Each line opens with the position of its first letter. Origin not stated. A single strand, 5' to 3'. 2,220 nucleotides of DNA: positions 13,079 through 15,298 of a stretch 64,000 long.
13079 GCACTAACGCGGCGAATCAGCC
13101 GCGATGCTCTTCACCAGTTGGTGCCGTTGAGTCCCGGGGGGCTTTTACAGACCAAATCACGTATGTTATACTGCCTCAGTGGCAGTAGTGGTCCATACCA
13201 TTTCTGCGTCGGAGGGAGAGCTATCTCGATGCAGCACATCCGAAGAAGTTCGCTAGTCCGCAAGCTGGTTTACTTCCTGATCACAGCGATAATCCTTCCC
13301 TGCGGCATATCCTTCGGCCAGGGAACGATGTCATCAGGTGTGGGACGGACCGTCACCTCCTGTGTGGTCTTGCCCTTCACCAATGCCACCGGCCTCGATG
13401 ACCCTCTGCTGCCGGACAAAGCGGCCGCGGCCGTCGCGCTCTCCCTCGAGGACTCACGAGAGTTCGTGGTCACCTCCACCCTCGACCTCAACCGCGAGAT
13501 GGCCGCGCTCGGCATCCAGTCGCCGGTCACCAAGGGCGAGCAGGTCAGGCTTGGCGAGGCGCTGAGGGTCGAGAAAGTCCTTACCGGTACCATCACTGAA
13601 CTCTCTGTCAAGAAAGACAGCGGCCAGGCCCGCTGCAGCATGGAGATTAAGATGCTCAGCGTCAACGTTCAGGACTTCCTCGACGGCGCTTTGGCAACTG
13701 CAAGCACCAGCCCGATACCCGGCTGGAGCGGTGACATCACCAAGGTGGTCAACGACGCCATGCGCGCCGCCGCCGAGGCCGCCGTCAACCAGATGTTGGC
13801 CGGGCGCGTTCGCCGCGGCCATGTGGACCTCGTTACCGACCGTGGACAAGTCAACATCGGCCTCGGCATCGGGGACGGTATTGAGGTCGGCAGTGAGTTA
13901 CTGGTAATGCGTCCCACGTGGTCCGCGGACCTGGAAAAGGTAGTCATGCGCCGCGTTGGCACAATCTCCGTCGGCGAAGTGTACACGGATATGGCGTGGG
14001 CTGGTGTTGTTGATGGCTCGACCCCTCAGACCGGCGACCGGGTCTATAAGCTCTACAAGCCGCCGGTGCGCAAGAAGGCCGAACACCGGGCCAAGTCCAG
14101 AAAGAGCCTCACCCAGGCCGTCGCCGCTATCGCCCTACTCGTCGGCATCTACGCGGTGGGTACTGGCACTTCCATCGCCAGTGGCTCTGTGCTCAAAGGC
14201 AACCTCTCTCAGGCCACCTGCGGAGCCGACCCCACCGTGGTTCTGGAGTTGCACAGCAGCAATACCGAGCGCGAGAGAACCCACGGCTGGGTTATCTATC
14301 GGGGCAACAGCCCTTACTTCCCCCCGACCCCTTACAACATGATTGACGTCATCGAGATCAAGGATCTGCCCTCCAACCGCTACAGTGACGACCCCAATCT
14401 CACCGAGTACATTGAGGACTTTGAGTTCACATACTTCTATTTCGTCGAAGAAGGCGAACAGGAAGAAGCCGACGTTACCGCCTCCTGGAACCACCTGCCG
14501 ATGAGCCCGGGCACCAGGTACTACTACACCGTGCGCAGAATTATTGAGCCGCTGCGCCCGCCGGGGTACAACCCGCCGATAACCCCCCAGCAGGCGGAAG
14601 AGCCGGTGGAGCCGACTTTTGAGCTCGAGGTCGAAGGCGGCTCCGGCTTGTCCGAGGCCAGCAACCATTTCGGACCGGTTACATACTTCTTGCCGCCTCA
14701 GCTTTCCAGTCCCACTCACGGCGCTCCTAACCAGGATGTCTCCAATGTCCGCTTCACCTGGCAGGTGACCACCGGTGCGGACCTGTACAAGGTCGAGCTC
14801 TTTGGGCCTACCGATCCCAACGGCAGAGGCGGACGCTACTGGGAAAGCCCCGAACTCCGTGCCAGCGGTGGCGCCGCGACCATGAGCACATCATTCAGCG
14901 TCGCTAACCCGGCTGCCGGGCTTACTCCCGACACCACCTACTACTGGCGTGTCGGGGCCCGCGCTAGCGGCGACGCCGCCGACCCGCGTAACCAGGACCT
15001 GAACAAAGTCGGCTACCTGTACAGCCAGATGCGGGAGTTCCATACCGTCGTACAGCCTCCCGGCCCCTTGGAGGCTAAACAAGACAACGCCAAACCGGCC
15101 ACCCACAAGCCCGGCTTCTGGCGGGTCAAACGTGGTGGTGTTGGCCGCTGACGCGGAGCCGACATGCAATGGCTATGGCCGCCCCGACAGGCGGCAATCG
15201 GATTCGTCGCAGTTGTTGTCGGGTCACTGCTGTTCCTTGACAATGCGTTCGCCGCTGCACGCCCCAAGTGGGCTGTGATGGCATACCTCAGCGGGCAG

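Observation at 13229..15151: Paired paralogous membrane proteins with LpoB/CsgG-like periplasmic domain, a single internal TM helix and FN3 module (second copy 22847-23911), each following a cargo gene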

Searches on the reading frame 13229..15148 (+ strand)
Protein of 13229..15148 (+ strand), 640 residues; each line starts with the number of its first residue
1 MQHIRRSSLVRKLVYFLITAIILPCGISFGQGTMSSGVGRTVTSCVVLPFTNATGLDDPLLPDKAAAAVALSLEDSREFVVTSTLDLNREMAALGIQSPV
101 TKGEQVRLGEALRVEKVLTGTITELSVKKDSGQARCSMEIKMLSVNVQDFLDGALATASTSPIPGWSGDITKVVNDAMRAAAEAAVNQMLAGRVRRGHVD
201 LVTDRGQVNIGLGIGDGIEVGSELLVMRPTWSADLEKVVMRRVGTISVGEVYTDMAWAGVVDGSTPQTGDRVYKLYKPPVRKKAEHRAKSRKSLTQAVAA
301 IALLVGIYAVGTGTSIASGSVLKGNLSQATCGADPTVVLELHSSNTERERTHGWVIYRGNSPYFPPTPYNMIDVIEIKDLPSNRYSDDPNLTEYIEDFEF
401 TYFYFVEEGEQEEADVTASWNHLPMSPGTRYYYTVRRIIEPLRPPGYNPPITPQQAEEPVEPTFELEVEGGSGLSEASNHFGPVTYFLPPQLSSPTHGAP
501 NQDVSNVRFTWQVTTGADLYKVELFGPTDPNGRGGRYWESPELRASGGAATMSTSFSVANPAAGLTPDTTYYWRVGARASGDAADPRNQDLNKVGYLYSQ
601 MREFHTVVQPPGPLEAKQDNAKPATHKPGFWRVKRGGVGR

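Call 4: search_protein_families(library=pfam, proteins=[window:13229-15148:+], max_evalue=1)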
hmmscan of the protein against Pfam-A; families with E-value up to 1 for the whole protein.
window:13229-15148:+ (640 aa): 4 families
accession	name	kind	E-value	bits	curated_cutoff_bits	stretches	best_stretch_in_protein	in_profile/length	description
PF16656.11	Pur_ac_phosph_N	-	8.3e-05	23.5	30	1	553-580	56-83/93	Purple acid Phosphatase, N-terminal domain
PF25788.1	Ig_Rha78A_N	-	0.00013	22.7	27.4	1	503-582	16-88/105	Rha78A-like, N-terminal immunoglobulin domain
PF16655.11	PhoD_N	-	0.00047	21.1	30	1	544-578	45-79/90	PhoD-like phosphatase, N-terminal domain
PF13753.12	SWM_repeat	-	0.11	13.1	27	1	45-107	17-78/86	Putative flagellar system-associated repeat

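Call 7: find_homologous_proteins(query=window:13229-15148:+)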
Query window:13229-15148:+ (640 aa): 16 proteins with E <= 0.001 among 8000 candidates.
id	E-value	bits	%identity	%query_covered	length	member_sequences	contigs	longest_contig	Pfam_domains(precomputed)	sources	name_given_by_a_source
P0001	0.0e+0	1461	100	100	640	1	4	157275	-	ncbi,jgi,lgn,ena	-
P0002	0.0e+0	1230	84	100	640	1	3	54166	-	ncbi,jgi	-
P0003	0.0e+0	1187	82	99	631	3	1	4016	-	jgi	-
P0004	1.7e-290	983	67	100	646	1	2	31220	-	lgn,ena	-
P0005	6.2e-285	965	67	100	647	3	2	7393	-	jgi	jgi:hypothetical protein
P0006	7.6e-285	964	66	100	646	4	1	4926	-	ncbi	-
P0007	1.9e-262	890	63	100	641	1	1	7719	-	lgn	-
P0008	2.2e-253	860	60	99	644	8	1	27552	-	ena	-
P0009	4.4e-252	856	61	100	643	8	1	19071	-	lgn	-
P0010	9.6e-252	855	61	100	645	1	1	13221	-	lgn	-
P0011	6.8e-251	852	60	100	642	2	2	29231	-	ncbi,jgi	jgi:hypothetical protein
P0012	2.4e-248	844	61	100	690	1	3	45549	-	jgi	jgi:hypothetical protein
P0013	1.8e-236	805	57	99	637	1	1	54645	-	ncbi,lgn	-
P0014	1.1e-186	640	71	61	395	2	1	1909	-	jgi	-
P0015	9.7e-150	518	43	94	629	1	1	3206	PF16656.12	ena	-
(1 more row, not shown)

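Call 14: search_solved_structures(query=A1, max_evalue=10, show_alignments=2)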
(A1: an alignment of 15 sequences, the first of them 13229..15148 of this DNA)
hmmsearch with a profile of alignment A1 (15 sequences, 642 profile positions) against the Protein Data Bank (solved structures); distinct sequences matched with E-value up to 10: 0.

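Call 16: search_protein_families(library=ncbifam, proteins=[window:13229-15148:+], max_evalue=1)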
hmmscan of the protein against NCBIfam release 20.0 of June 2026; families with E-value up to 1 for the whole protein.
window:13229-15148:+ (640 aa): 0 families

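Call 18: find_encoding_contigs(protein=P0013, flank=10000, max_places=2)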
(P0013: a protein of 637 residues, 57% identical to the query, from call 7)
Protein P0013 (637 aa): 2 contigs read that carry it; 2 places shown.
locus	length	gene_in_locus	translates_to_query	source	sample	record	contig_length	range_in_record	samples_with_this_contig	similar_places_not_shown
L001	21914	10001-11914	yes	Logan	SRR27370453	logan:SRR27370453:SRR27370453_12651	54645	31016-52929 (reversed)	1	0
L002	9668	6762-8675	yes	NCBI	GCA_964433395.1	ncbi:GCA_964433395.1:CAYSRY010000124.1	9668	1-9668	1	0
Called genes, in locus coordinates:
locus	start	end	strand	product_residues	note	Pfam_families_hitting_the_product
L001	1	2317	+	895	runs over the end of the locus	PF02739:5_3_exonuc_N, PF01367:5_3_exonuc, PF00476:DNA_pol_A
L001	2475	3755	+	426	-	PF17092:PCB_OB (faint), PF21710:Spt6_S1 (faint), PF00575:S1, PF23459:S1_RRP5 (faint), PF00575:S1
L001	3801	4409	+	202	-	PF01121:CoaE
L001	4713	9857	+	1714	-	PF26549:Tricorn_N, PF26550:Tricorn_2nd (weak), PF13715:CarbopepD_reg_2 (faint), PF07676:PD40, PF26549:Tricorn_N, PF07676:PD40 (weak), PF13620:CarboxypepD_reg, PF13860:FlgD_ig, +3 more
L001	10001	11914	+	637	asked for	-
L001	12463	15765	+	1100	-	PF00082:Peptidase_S8, PF17957:Big_7 (faint), PF13860:FlgD_ig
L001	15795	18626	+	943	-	PF13860:FlgD_ig (weak)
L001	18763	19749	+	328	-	-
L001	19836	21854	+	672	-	PF02369:Big_1 (weak), PF09134:Invasin_D3 (weak)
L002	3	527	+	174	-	?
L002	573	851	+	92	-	PF01121:CoaE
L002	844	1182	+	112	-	PF01121:CoaE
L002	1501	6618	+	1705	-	-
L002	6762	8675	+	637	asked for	-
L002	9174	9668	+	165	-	?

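Call 20: predict_structure(alignment_id=A1)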
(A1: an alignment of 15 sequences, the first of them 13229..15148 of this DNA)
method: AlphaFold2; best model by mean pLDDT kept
length: 640 residues; sequences in the alignment: 15
mean_pLDDT: 53.9   pTM: 0.31
mean pLDDT of the five models: 53.9, 51.6, 50.8, 47.5, 46.1
residues with pLDDT >= 90: 14; 70-90: 196; 50-70: 104; < 50: 326
segments of 3 or more residues with pLDDT < 50: 1-7, 19-42, 192-322, 343-350, 361-372, 376-378, 390-424, 426-430, 439-501, 609-640
pLDDT, mean of each block of 10 residues (from residue 1): 44 51 34 25 76 84 89 76 76 82 86 85 88 89 80 81 78 85 81 35 30 32 38 34 38 26 26 27 35 35 35 30 52 55 45 57 45 49 55 40 39 39 45 54 31 30 28 27 28 31 61 68 87 83 73 75 74 80 63 74 65 32 28 29
secondary structure, 60 per line:
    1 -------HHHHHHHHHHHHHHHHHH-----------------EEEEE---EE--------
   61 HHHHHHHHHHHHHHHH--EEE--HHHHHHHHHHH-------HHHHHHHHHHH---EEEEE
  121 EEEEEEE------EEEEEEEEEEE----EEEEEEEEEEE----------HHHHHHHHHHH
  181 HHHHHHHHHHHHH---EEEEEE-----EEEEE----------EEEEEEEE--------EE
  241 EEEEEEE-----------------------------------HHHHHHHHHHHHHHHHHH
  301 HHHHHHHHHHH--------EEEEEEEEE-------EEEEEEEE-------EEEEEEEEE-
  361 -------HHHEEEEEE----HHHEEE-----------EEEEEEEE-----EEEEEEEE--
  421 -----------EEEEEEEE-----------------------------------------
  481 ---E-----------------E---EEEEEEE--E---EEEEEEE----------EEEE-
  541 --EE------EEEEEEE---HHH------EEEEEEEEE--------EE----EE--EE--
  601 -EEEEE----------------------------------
elements in order (helices of 4 or more, strands of 3 or more residues): H8-25 E43-47 H61-76 E79-81 H84-94 H102-112 E116-127 E134-144 E149-159 H170-193 E197-202 E208-212 E223-230 E239-247 H283-311 E320-328 E336-343 E351-359 E371-376 E384-386 E398-405 E411-418 E432-439 E506-512 E519-525 E536-539 E551-557 E570-578 E602-606

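Call 29: fold_search(model_id=the predicted structure, library=pdb)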
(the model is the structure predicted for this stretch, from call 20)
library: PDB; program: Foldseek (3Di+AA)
matches with E <= 10: 1181; with E <= 0.001: 101
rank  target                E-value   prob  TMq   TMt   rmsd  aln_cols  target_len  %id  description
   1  6uxc_B                1.0e-07  1.00  0.17  0.52   6.2       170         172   13  1.65A resolution structure of the hypothetical protein CT253 from Chlamydia trachomatis (released 2020-11-11)
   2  5t0z_B                1.1e-07  1.00  0.17  0.58   7.5       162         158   17  PelC from Geobacter metallireducens (released 2017-03-15)
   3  5t0z_A                1.4e-07  1.00  0.18  0.66   7.6       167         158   16  PelC from Geobacter metallireducens (released 2017-03-15)
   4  5t0z_C                1.8e-07  1.00  0.18  0.65  10.6       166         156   19  PelC from Geobacter metallireducens (released 2017-03-15)
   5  5t0z_D                4.1e-07  1.00  0.17  0.61   8.2       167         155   18  PelC from Geobacter metallireducens (released 2017-03-15)
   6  5t11_G                4.6e-07  1.00  0.16  0.67   7.5       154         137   16  PelC L103M dodecamer from Paraburkholderia phytofirmans, space group C2 (released 2017-03-15)
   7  5t11_I                5.7e-07  1.00  0.17  0.68   7.5       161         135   15  PelC L103M dodecamer from Paraburkholderia phytofirmans, space group C2 (released 2017-03-15)
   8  5t11_B                6.4e-07  1.00  0.17  0.64   7.6       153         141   14  PelC L103M dodecamer from Paraburkholderia phytofirmans, space group C2 (released 2017-03-15)
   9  9h80_A                6.8e-07  1.00  0.16  0.56  10.8       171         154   13  Structure of the outer membrane exopolysaccharide transporter PelBC (released 2025-06-11)
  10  4hrv_B                9.6e-07  1.00  0.18  0.66   5.2       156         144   18  Crystal Structure of Lipoprotein GNA1162 from Neisseria meningitidis (released 2013-04-24)
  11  4uv2_P                1.3e-06  1.00  0.18  0.49   9.7       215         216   14  Structure of the curli transport lipoprotein CsgG in a non-lipidated, pre-pore conformation (released 2014-09-24)
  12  5t11_L                1.5e-06  1.00  0.16  0.63   7.8       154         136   15  PelC L103M dodecamer from Paraburkholderia phytofirmans, space group C2 (released 2017-03-15)
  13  6uxc_A                1.5e-06  1.00  0.17  0.54   6.3       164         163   13  1.65A resolution structure of the hypothetical protein CT253 from Chlamydia trachomatis (released 2020-11-11)
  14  5t11_D                1.8e-06  1.00  0.16  0.66   7.7       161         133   14  PelC L103M dodecamer from Paraburkholderia phytofirmans, space group C2 (released 2017-03-15)
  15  4uv2_M                2.0e-06  1.00  0.17  0.45  12.1       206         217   14  Structure of the curli transport lipoprotein CsgG in a non-lipidated, pre-pore conformation (released 2014-09-24)
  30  4q6z_A                9.5e-06  1.00  0.16  0.69   6.0       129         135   14  LpoB C-terminal domain from Escherichia coli (released 2014-05-14)
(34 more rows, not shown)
